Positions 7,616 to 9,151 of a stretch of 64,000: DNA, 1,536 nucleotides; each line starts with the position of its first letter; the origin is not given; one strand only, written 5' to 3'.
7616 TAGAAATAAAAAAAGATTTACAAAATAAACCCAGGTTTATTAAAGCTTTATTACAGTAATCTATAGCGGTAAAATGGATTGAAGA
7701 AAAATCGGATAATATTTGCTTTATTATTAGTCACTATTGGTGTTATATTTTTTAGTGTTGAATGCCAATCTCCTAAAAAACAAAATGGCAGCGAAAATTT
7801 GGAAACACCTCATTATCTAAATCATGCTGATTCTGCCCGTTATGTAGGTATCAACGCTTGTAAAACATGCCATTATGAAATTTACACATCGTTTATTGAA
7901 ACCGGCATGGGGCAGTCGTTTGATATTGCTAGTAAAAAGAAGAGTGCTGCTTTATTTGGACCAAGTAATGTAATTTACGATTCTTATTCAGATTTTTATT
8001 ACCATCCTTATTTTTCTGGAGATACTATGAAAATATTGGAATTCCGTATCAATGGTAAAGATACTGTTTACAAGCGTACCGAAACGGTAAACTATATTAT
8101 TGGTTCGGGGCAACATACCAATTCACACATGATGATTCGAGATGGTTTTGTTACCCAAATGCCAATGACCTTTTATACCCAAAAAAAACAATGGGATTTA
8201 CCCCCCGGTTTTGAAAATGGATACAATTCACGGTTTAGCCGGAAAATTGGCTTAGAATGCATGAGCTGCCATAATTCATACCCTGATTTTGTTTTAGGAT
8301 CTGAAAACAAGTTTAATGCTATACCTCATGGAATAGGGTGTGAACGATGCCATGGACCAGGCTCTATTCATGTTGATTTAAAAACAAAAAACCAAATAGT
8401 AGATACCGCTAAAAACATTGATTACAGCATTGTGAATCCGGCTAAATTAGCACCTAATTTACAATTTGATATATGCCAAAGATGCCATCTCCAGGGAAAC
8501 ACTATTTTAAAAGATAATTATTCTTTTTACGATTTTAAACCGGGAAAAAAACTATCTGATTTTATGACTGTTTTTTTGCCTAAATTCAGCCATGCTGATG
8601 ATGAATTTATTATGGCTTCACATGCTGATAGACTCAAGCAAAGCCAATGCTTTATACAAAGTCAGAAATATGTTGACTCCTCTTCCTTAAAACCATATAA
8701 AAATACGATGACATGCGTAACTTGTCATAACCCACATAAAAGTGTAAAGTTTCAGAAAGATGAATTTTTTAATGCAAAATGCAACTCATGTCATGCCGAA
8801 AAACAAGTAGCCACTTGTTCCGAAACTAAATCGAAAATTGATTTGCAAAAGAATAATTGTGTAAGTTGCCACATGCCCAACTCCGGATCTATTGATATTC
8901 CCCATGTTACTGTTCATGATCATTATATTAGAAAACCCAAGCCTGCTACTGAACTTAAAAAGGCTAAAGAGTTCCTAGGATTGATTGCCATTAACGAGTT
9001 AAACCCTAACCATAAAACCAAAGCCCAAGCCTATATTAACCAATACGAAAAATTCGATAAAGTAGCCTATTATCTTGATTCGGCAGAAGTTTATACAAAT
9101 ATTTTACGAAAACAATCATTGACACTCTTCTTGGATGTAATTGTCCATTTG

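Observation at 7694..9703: Seven-haem c-type cytochrome fused to a TPR domain in a housekeeping neighbourhood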

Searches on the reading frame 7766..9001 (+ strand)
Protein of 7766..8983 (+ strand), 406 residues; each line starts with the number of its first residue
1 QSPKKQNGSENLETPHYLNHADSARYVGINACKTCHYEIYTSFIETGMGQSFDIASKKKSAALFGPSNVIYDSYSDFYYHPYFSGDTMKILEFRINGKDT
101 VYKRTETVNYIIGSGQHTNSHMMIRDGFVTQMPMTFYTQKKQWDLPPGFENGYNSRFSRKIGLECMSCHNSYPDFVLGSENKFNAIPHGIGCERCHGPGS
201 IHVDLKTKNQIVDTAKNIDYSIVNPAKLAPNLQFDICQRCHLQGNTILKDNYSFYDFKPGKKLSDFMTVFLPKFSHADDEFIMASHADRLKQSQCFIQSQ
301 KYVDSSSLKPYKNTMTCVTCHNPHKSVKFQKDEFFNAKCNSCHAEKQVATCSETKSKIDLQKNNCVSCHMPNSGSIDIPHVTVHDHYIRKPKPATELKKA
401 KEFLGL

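Call 27: search_protein_representatives(protein=window:7766-8983:+)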
Query: 406 residues. Proteins with E-value up to 0.001 (for the whole library): 5495; up to 1e-10: 3005; up to 1e-30: 1359. The best 150 are listed.
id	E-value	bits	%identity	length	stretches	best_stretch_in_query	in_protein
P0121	6.7e-158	542.4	60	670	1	12-406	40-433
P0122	1.5e-152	524.8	61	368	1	29-391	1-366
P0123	1.1e-150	518.6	57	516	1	17-404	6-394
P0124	3.8e-146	503.7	58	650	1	15-392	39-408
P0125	1.3e-144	498.6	58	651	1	16-406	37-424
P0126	5.2e-144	496.6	57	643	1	13-395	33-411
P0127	1.4e-142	491.9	57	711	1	15-399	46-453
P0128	9.3e-138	476.1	57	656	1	6-404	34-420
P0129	7.7e-137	473.0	52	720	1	15-406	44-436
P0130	2.3e-136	471.4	54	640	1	13-405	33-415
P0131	1.4e-135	468.9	52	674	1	16-406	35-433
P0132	8.6e-135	466.3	53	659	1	13-406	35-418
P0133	9.0e-134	462.9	53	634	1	5-404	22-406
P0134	6.0e-133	460.2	51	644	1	15-405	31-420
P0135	3.0e-131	454.6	54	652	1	10-406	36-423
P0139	5.0e-129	447.3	53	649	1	24-406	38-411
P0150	8.1e-121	420.3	57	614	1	15-406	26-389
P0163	4.5e-112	391.5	44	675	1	13-396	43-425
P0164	6.6e-112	390.9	56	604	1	13-396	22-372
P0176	3.7e-103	362.1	47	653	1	17-392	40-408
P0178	2.9e-102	359.2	48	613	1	20-406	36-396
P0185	3.4e-99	349.0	51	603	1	23-397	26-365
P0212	1.5e-77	277.7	41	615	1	19-394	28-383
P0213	3.1e-77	276.7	40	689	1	21-396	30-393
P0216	7.0e-77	275.6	41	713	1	22-394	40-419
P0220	5.8e-74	265.9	37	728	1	13-391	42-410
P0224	4.8e-73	262.9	40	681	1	6-394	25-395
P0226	1.3e-71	258.2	36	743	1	13-391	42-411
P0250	4.3e-63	230.1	36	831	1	16-397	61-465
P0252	6.0e-63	229.7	37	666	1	16-395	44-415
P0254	4.6e-62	226.8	34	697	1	15-390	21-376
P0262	6.8e-60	219.6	34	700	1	16-402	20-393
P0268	3.2e-59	217.4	37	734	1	25-395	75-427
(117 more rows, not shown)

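Call 29: list_cluster_members(proteins=[P0250, P0254, P0220, P0226, P0252, P0262, P0216, P0163, P0176, P0268])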
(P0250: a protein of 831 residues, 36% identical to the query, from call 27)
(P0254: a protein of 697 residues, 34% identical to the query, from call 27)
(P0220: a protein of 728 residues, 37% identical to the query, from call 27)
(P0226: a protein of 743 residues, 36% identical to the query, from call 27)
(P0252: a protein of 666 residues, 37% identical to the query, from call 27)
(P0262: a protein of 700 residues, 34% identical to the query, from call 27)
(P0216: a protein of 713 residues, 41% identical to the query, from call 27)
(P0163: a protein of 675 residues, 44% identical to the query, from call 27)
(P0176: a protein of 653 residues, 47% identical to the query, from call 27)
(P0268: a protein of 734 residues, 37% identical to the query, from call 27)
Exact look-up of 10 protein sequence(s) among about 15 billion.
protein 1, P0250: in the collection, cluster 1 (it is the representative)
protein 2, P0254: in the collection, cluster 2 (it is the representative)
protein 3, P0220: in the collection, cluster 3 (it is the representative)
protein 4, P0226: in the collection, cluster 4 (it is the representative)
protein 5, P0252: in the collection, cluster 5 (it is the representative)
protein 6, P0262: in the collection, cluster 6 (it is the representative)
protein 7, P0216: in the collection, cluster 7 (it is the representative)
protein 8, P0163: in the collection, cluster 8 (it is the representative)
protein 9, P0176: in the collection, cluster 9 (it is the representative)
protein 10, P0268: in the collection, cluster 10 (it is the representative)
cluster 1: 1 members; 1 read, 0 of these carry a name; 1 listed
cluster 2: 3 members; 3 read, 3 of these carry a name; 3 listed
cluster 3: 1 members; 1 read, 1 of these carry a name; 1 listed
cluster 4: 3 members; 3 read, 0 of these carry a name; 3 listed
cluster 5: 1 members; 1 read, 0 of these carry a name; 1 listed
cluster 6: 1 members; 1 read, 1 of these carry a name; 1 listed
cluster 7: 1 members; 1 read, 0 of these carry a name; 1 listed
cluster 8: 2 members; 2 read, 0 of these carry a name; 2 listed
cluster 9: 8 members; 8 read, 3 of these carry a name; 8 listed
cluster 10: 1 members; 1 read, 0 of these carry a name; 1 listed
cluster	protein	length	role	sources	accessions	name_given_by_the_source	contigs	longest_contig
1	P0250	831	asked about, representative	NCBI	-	-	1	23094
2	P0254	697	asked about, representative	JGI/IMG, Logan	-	tetratricopeptide (TPR) repeat protein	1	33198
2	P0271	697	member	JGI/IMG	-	tetratricopeptide (TPR) repeat protein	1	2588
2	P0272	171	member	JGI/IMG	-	tetratricopeptide (TPR) repeat protein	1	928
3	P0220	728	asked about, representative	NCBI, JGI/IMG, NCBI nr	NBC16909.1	MAG: tetratricopeptide repeat protein [Bacteroidetes bacterium] | Tfp pilus assembly protein PilF | tetratricopeptide repeat protein [Bacteroidota bacterium]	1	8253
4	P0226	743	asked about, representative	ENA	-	-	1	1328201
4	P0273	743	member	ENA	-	-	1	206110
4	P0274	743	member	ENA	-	-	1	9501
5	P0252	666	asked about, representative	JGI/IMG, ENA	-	-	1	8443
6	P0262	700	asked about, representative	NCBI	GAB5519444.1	MAG: hypothetical protein RhofKO_16950 [Rhodothermales bacterium]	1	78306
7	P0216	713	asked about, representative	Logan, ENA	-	-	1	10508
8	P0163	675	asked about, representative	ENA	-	-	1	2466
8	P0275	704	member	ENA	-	-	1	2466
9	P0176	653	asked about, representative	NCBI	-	-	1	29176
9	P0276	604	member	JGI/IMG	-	hypothetical protein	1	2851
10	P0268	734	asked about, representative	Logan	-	-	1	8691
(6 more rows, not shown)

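Call 32: search_solved_structures(query=window:7805-9001:+, max_evalue=10, show_alignments=3)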
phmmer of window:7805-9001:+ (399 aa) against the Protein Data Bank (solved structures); distinct sequences matched with E-value up to 10: 8.
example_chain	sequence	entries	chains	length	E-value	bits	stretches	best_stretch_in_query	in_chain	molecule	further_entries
6i5b_A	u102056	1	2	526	1.8e-07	33.8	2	174-364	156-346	Uncharacterized protein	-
6r2q_A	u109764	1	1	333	0.00016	24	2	286-334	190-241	Cystathionine beta-synthase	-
6qvm_A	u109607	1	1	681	0.00062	22.1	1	119-342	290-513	Multiheme cytochrome cf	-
4gyd_A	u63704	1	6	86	1.9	10.6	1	320-355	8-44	Cytochrome c6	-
1bvb_A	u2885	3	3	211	3.3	9.8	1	175-230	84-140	CYTOCHROME C-554 | CYTOCHROME C554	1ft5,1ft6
6hr0_A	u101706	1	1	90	5.7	9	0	249-334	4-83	Cytochrome C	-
2k3v_A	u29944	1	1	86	8.3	8.5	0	274-334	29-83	Tetraheme cytochrome c-type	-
6f0k_A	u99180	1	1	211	9.5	8.3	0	151-185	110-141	Cytochrome c family protein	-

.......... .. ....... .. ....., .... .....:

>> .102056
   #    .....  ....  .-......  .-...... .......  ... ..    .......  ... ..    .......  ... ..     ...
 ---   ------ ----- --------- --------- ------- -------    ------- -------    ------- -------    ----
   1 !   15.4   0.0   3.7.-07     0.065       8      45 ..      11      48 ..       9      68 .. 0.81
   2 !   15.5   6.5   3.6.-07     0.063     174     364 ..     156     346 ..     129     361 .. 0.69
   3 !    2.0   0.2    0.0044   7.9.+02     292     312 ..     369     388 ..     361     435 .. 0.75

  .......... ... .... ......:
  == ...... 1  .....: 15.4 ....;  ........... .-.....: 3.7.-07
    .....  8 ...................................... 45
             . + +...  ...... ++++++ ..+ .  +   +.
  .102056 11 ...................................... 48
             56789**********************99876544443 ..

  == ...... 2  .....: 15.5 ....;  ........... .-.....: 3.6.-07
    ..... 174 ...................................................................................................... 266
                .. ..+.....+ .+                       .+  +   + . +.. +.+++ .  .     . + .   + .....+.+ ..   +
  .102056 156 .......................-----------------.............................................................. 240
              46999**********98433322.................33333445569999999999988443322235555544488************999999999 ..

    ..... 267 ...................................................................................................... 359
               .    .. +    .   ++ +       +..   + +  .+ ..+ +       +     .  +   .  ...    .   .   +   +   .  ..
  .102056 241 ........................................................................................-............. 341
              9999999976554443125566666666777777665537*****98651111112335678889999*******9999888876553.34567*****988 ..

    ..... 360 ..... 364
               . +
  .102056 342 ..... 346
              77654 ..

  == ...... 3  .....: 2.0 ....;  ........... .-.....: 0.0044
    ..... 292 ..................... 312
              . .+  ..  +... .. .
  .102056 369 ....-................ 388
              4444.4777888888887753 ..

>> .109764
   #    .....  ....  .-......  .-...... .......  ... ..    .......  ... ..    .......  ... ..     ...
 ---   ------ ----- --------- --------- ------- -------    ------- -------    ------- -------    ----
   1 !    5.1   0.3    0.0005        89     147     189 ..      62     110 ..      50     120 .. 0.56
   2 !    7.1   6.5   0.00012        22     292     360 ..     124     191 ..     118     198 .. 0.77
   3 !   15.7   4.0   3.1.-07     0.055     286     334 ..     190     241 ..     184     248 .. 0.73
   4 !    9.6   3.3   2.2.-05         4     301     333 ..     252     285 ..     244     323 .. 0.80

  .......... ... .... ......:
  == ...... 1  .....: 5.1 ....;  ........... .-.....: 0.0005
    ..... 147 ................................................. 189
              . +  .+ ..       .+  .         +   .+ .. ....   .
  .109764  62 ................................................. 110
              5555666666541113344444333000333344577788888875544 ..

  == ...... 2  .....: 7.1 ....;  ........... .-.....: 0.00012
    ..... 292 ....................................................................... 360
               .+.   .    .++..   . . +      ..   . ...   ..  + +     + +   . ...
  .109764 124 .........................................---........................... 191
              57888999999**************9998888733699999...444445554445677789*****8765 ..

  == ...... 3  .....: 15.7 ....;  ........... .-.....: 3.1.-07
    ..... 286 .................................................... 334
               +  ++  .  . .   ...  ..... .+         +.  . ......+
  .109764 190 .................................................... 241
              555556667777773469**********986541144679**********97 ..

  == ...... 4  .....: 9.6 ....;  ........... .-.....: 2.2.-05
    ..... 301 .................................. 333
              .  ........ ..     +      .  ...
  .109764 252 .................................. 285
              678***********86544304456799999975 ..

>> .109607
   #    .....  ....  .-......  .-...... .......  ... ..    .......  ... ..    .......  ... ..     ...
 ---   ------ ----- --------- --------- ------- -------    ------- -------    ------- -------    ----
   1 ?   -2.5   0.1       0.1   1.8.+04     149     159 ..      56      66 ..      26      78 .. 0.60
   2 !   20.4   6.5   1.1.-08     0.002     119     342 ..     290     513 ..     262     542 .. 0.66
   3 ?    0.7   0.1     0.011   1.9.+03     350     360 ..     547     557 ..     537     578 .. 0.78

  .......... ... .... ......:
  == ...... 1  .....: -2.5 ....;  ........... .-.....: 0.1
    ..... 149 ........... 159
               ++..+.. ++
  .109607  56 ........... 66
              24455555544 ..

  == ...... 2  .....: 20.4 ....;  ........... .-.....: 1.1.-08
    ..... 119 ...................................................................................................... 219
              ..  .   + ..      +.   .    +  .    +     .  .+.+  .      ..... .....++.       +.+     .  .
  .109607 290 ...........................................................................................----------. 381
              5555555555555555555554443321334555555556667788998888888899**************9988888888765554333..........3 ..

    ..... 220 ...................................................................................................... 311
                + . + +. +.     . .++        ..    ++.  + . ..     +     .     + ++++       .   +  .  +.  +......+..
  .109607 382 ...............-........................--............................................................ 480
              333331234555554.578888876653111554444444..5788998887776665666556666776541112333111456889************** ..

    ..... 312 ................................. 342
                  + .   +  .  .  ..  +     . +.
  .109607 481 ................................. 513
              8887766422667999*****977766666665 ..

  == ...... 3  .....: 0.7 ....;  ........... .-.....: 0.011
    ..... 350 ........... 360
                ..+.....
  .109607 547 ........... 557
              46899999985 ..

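Call 44: find_homologous_proteins(query=P0262, max_evalue=1e-10)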
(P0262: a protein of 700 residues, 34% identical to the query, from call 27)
Query P0262 (700 aa): 2319 proteins with E <= 1e-10 among 8000 candidates; the best 120 are listed.
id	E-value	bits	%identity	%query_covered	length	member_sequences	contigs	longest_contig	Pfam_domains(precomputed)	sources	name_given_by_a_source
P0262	0.0e+0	1602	100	100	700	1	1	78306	PF25063.1,PF13431.13,PF14537.12,PF25062.2,PF13414.13,PF13428.13,PF13442.12,PF25064.2,PF14522.12,PF14559.13,PF13435.12,PF13371.13,PF00515.35,PF12895.14,PF13424.13,PF13432.13,PF13181.13,PF07719.24,PF22113.2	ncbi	ncbi:MAG: hypothetical protein RhofKO_16950 [Rhodothermales bacterium]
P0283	4.0e-194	665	47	100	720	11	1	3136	PF14853.13,PF13431.13,PF23914.2,PF14537.12,PF13414.13,PF13176.13,PF13428.13,PF14522.12,PF13374.13,PF14559.13,PF24575.2,PF13435.12,PF00515.35,PF12895.14,PF13424.13,PF13432.13,PF13181.13,PF07719.24,PF13174.13,PF22113.2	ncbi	-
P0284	5.0e-187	642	45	100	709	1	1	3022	PF25063.1,PF13431.13,PF23914.2,PF14537.12,PF13414.13,PF13176.13,PF13428.13,PF14522.12,PF13374.13,PF07721.21,PF14559.13,PF24575.2,PF13435.12,PF13371.13,PF00515.35,PF12895.14,PF13424.13,PF21033.5,PF13432.13,PF13181.13,PF07719.24,PF13174.13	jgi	jgi:tetratricopeptide (TPR) repeat protein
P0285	1.2e-186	640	46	99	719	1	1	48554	PF13431.13,PF23914.2,PF14537.12,PF13414.13,PF13176.13,PF13428.13,PF14522.12,PF13374.13,PF14559.13,PF24575.2,PF13435.12,PF13371.13,PF00515.35,PF12895.14,PF13424.13,PF21033.5,PF13432.13,PF13181.13,PF07719.24,PF13174.13,PF22113.2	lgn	-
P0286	2.4e-168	580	43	99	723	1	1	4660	PF13431.13,PF23914.2,PF09699.16,PF14537.12,PF13414.13,PF13176.13,PF13428.13,PF13374.13,PF07721.21,PF14559.13,PF24575.2,PF13371.13,PF00515.35,PF12895.14,PF13424.13,PF21033.5,PF13432.13,PF13429.13,PF13181.13,PF14561.13,PF07719.24,PF13174.13,PF22113.2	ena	-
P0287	1.2e-165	571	43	98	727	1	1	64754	PF03704.24,PF25060.1,PF13414.13,PF23241.2,PF13374.13,PF07721.21,PF00515.35,PF13424.13,PF02335.21,PF14561.13,PF07719.24,PF13174.13,PF25063.1,PF13431.13,PF23914.2,PF14537.12,PF25062.2,PF13176.13,PF13428.13,PF04733.21,PF14559.13,PF13371.13,PF17874.8,PF12895.14,PF21033.5,PF13432.13,PF13181.13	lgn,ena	-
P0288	7.2e-165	568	44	98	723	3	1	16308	PF13431.13,PF23914.2,PF09699.16,PF14537.12,PF13414.13,PF13176.13,PF13428.13,PF14522.12,PF13374.13,PF14559.13,PF13435.12,PF13371.13,PF00515.35,PF12895.14,PF13424.13,PF13432.13,PF13181.13,PF02335.21,PF07719.24,PF13174.13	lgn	-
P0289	2.5e-163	563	43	100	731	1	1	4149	PF13431.13,PF23914.2,PF14537.12,PF13414.13,PF13176.13,PF13428.13,PF13374.13,PF07721.21,PF14559.13,PF13371.13,PF00515.35,PF13424.13,PF21033.5,PF13432.13,PF13181.13,PF07719.24,PF13174.13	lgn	-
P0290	2.5e-162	560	42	99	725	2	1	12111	PF03704.24,PF09699.16,PF13414.13,PF23241.2,PF14522.12,PF13374.13,PF07721.21,PF00515.35,PF13424.13,PF07719.24,PF13174.13,PF13431.13,PF23914.2,PF14537.12,PF13176.13,PF13428.13,PF04733.21,PF14559.13,PF13435.12,PF13371.13,PF12895.14,PF21033.5,PF13432.13,PF13181.13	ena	-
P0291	4.9e-162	559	44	97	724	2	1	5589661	PF09699.16,PF25060.1,PF13414.13,PF23241.2,PF13374.13,PF07721.21,PF24575.2,PF11846.15,PF00515.35,PF13424.13,PF14561.13,PF07719.24,PF13174.13,PF25063.1,PF13431.13,PF23914.2,PF14537.12,PF25062.2,PF13176.13,PF13428.13,PF04733.21,PF14559.13,PF13435.12,PF13371.13,PF17874.8,PF12895.14,PF21033.5,PF13432.13,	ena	-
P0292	1.8e-161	557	42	99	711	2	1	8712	PF13431.13,PF23914.2,PF14537.12,PF13414.13,PF13176.13,PF13428.13,PF13374.13,PF14559.13,PF24575.2,PF13435.12,PF13371.13,PF00515.35,PF13424.13,PF13432.13,PF13181.13,PF14561.13,PF07719.24,PF13174.13,PF20308.5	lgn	-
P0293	2.1e-161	557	43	99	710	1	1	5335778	PF13414.13,PF14522.12,PF13374.13,PF07721.21,PF24575.2,PF00515.35,PF13424.13,PF14561.13,PF07719.24,PF13174.13,PF20308.5,PF13431.13,PF23914.2,PF14537.12,PF13176.13,PF13428.13,PF14559.13,PF13435.12,PF13371.13,PF12895.14,PF21033.5,PF13432.13,PF13181.13,PF22113.2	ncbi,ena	-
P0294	2.0e-160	554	46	97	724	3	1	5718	PF13431.13,PF09699.16,PF14537.12,PF13414.13,PF13176.13,PF13428.13,PF14522.12,PF13374.13,PF07721.21,PF14559.13,PF13371.13,PF00515.35,PF13424.13,PF13432.13,PF13181.13,PF07719.24,PF22113.2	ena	-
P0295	2.6e-160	553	43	99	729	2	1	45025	PF03704.24,PF09699.16,PF13414.13,PF14522.12,PF13374.13,PF07721.21,PF00515.35,PF13424.13,PF02335.21,PF07719.24,PF13174.13,PF13431.13,PF23914.2,PF14537.12,PF13176.13,PF13428.13,PF04733.21,PF14559.13,PF13435.12,PF13371.13,PF12895.14,PF21033.5,PF13432.13,PF13181.13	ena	-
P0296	3.8e-160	553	42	100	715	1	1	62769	PF13431.13,PF23914.2,PF09699.16,PF14537.12,PF13414.13,PF13176.13,PF13428.13,PF14522.12,PF13374.13,PF07721.21,PF14559.13,PF13435.12,PF13371.13,PF00515.35,PF12895.14,PF13424.13,PF21033.5,PF13432.13,PF13181.13,PF07719.24,PF13174.13,PF20308.5,PF22113.2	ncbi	-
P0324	8.2e-153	529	43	97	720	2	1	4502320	PF13431.13,PF23914.2,PF09699.16,PF14537.12,PF13414.13,PF13176.13,PF13428.13,PF14522.12,PF13374.13,PF14559.13,PF24575.2,PF13435.12,PF13371.13,PF00515.35,PF12895.14,PF13424.13,PF13432.13,PF13181.13,PF07719.24,PF13174.13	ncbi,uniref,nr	ncbi:tetratricopeptide repeat protein [Rhodocaloribacter litoris]|uniref:tetratricopeptide repeat pr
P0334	7.5e-152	525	40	100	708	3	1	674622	PF13431.13,PF23914.2,PF09699.16,PF14537.12,PF13414.13,PF13176.13,PF13428.13,PF13374.13,PF07721.21,PF14559.13,PF13435.12,PF13371.13,PF00515.35,PF13424.13,PF13432.13,PF13181.13,PF07719.24,PF13174.13,PF22113.2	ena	-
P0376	2.5e-147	510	42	98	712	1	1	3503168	PF25063.1,PF13431.13,PF23914.2,PF14537.12,PF25062.2,PF13414.13,PF13176.13,PF13428.13,PF14522.12,PF14559.13,PF13435.12,PF13371.13,PF00515.35,PF13424.13,PF21033.5,PF13432.13,PF13181.13,PF07719.24,PF13174.13,PF22113.2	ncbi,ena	-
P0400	7.2e-145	502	42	99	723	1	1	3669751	PF13431.13,PF23914.2,PF09699.16,PF14537.12,PF13414.13,PF13176.13,PF13428.13,PF14522.12,PF13374.13,PF07721.21,PF14559.13,PF24575.2,PF13435.12,PF00515.35,PF13424.13,PF13432.13,PF13181.13,PF07719.24,PF13174.13,PF22113.2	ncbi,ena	-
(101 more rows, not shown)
